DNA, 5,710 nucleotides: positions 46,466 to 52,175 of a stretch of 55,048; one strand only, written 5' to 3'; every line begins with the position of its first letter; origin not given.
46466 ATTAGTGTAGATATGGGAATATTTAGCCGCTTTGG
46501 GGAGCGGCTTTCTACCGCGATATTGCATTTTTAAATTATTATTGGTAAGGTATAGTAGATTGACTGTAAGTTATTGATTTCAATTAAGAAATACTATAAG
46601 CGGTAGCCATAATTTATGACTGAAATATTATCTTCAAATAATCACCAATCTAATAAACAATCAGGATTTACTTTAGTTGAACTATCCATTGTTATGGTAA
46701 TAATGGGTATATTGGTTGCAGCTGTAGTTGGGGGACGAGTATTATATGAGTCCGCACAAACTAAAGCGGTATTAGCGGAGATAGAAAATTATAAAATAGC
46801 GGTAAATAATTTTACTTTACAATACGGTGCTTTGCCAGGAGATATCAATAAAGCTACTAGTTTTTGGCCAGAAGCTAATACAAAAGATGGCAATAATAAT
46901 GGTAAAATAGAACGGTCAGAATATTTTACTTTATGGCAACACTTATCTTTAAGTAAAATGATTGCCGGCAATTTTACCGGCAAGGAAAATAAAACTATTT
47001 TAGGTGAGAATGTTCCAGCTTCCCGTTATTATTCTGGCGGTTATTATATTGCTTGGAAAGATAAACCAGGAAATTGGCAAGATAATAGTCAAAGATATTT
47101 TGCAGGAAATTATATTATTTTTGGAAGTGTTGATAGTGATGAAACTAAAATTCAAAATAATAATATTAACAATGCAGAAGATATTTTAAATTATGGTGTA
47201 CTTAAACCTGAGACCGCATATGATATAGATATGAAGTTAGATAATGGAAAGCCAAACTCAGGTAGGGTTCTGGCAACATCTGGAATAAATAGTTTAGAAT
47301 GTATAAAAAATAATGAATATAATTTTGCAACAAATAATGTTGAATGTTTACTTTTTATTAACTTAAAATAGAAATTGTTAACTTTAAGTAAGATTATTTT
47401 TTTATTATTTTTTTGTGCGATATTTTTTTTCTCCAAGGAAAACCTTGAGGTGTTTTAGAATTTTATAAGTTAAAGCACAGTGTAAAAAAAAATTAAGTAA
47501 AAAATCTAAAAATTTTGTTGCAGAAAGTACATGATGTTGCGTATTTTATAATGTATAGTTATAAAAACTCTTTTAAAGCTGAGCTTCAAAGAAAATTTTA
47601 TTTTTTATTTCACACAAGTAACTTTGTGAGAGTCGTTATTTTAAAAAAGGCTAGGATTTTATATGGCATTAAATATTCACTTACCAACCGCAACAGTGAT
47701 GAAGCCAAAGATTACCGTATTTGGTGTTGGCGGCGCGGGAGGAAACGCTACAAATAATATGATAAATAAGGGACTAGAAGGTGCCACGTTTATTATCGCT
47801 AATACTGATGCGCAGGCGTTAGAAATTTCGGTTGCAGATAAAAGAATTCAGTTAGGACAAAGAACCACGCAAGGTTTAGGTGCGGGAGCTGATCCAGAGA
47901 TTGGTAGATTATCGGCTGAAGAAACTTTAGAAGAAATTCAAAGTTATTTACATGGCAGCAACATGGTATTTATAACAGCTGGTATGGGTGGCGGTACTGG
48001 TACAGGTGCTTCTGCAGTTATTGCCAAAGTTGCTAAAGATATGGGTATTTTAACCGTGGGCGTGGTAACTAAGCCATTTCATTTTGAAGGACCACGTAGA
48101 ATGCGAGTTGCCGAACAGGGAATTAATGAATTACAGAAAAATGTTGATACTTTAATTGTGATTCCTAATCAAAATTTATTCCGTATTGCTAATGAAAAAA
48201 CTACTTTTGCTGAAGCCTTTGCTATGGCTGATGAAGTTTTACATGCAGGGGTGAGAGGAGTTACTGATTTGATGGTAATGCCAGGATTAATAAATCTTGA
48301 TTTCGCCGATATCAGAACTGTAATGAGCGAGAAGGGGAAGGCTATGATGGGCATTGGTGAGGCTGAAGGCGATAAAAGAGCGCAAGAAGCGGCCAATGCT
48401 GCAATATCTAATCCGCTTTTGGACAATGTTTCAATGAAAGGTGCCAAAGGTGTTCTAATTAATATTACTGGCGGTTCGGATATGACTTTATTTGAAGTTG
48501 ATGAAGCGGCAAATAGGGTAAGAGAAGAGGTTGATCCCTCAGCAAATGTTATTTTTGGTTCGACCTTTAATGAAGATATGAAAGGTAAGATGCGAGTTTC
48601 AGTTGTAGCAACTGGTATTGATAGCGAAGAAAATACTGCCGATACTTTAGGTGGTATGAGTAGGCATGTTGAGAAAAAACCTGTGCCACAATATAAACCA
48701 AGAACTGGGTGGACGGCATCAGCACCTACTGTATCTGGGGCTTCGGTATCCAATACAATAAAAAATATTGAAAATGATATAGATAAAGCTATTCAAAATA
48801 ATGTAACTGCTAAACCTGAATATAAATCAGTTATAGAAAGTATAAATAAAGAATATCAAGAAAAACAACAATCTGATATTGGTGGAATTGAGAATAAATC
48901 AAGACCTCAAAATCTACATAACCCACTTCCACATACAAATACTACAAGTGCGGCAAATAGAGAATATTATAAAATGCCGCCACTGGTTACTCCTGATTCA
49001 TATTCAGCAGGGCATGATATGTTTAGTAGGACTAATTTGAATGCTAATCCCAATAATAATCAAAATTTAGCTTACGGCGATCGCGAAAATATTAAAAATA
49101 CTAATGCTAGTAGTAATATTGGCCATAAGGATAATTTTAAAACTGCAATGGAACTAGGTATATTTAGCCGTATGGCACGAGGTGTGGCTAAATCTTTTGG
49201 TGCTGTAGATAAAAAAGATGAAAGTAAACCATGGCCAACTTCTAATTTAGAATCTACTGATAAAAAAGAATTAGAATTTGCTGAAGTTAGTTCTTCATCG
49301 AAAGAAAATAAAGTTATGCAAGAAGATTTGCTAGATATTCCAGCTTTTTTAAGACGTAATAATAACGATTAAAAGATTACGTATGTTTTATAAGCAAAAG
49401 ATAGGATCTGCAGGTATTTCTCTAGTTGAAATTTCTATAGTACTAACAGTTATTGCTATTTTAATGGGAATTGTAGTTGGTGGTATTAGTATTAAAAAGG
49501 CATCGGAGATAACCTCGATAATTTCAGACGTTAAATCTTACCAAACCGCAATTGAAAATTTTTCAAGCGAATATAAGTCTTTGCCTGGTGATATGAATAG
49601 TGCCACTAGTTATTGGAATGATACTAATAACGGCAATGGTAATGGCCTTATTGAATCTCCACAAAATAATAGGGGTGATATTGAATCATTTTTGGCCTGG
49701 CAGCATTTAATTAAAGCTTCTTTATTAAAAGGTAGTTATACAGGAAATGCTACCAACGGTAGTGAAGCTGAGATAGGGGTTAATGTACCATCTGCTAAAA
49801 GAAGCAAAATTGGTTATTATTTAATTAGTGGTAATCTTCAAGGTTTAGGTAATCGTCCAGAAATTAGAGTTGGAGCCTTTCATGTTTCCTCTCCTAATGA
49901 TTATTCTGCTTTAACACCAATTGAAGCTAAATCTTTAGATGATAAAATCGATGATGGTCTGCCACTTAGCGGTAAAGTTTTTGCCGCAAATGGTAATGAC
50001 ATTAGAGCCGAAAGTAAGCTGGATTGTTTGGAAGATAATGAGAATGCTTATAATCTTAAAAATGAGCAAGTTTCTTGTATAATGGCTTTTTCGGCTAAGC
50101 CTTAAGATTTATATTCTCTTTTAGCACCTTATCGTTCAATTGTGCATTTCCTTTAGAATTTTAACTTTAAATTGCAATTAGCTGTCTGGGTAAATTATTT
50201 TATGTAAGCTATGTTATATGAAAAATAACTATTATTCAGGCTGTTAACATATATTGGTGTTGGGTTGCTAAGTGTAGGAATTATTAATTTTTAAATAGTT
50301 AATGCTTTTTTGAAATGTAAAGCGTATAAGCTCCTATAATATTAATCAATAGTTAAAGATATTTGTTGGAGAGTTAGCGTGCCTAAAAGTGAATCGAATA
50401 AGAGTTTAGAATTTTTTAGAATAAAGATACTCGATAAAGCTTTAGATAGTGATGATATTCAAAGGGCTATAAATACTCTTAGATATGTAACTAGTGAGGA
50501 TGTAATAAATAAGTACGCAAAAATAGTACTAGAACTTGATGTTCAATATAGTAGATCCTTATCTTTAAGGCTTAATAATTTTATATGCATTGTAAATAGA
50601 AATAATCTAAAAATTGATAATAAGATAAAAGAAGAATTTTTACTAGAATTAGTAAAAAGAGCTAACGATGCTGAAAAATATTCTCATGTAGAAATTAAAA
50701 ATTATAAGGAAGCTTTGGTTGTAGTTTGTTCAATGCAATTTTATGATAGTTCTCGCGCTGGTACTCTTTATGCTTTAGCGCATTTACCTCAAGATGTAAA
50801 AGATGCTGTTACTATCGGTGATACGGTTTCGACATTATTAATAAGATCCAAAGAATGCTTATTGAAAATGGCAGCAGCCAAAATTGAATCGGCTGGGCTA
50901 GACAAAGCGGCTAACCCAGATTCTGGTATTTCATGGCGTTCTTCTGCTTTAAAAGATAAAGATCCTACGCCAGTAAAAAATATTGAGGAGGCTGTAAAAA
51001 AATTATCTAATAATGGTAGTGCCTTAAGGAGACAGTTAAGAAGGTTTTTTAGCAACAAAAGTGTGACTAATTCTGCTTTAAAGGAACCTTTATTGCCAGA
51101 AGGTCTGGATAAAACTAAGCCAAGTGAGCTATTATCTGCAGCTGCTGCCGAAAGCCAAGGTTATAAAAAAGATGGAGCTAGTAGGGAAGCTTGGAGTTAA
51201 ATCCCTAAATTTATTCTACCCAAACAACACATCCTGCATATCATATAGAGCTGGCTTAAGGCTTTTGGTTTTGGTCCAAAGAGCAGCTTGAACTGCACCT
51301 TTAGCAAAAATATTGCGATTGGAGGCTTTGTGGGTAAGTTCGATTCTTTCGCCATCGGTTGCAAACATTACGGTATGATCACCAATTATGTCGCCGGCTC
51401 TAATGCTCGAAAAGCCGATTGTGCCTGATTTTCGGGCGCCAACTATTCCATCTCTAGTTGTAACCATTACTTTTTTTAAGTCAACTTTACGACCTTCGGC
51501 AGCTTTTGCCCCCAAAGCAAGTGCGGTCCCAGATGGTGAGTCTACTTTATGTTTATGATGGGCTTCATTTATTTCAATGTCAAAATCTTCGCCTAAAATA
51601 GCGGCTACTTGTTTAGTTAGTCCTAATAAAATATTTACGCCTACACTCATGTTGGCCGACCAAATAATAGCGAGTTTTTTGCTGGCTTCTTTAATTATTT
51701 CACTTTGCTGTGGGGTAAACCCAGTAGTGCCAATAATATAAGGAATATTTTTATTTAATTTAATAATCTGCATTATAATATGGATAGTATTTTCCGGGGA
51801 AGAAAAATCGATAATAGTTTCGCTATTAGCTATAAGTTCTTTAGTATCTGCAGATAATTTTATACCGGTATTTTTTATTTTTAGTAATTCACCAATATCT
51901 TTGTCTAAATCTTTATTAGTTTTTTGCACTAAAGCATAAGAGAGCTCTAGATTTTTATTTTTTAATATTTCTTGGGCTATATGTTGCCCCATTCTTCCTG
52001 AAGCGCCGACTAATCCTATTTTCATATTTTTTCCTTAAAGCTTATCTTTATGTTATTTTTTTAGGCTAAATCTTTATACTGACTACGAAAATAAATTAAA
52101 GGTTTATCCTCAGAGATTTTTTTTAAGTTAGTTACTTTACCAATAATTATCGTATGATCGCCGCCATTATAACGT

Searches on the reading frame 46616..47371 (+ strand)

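Call 73: search_protein_families(library=pfam, proteins=[window:46616-47371:+])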
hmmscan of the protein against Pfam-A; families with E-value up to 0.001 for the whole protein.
window:46616-47371:+ (251 aa): 1 family
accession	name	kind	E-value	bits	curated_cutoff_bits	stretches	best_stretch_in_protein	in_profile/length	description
PF07963.17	N_methyl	-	8.5e-09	35.1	21.2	1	13-37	2-26/27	Prokaryotic N-terminal methylation motif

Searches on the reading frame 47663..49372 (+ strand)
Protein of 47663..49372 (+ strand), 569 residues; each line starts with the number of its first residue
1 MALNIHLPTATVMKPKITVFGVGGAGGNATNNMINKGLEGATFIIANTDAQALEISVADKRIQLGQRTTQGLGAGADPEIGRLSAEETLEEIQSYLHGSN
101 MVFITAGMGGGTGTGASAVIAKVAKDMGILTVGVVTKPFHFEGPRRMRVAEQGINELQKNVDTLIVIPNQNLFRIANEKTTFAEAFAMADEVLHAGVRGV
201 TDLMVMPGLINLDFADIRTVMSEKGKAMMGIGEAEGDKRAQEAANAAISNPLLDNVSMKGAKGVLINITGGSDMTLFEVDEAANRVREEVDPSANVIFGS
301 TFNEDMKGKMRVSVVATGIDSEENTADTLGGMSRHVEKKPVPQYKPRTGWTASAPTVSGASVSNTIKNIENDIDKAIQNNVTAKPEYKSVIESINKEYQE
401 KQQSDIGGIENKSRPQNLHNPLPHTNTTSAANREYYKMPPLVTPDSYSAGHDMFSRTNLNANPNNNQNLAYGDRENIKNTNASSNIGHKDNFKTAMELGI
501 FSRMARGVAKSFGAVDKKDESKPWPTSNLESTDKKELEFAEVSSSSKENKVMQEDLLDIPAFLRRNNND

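Call 15: search_protein_families(library=ncbifam, proteins=[window:47663-49372:+])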
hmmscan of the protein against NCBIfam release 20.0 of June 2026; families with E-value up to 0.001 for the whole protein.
window:47663-49372:+ (569 aa): 1 family
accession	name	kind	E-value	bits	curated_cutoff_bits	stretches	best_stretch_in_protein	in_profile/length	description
TIGR00065.1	ftsZ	equivalog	2.3e-123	412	295.2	1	13-328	16-333/353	cell division protein FtsZ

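Call 16: find_encoding_contigs(protein=window:47663-49372:+, flank=2000, max_places=6)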
Protein window:47663-49372:+ (569 aa): no gene with exactly this product is on record in the collection.

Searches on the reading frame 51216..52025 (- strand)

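Call 73: search_protein_families(library=pfam, proteins=[window:51216-52025:-])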
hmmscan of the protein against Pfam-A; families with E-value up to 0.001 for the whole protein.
window:51216-52025:- (269 aa): 2 families
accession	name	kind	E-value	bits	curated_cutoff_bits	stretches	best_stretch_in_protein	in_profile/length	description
PF05173.19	DapB_C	-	5.3e-43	146.4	27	1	129-267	1-121/121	Dihydrodipicolinate reductase, C-terminus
PF01113.26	DapB_N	-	2.9e-33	115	25.6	1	1-126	1-124/124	Dihydrodipicolinate reductase, N-terminus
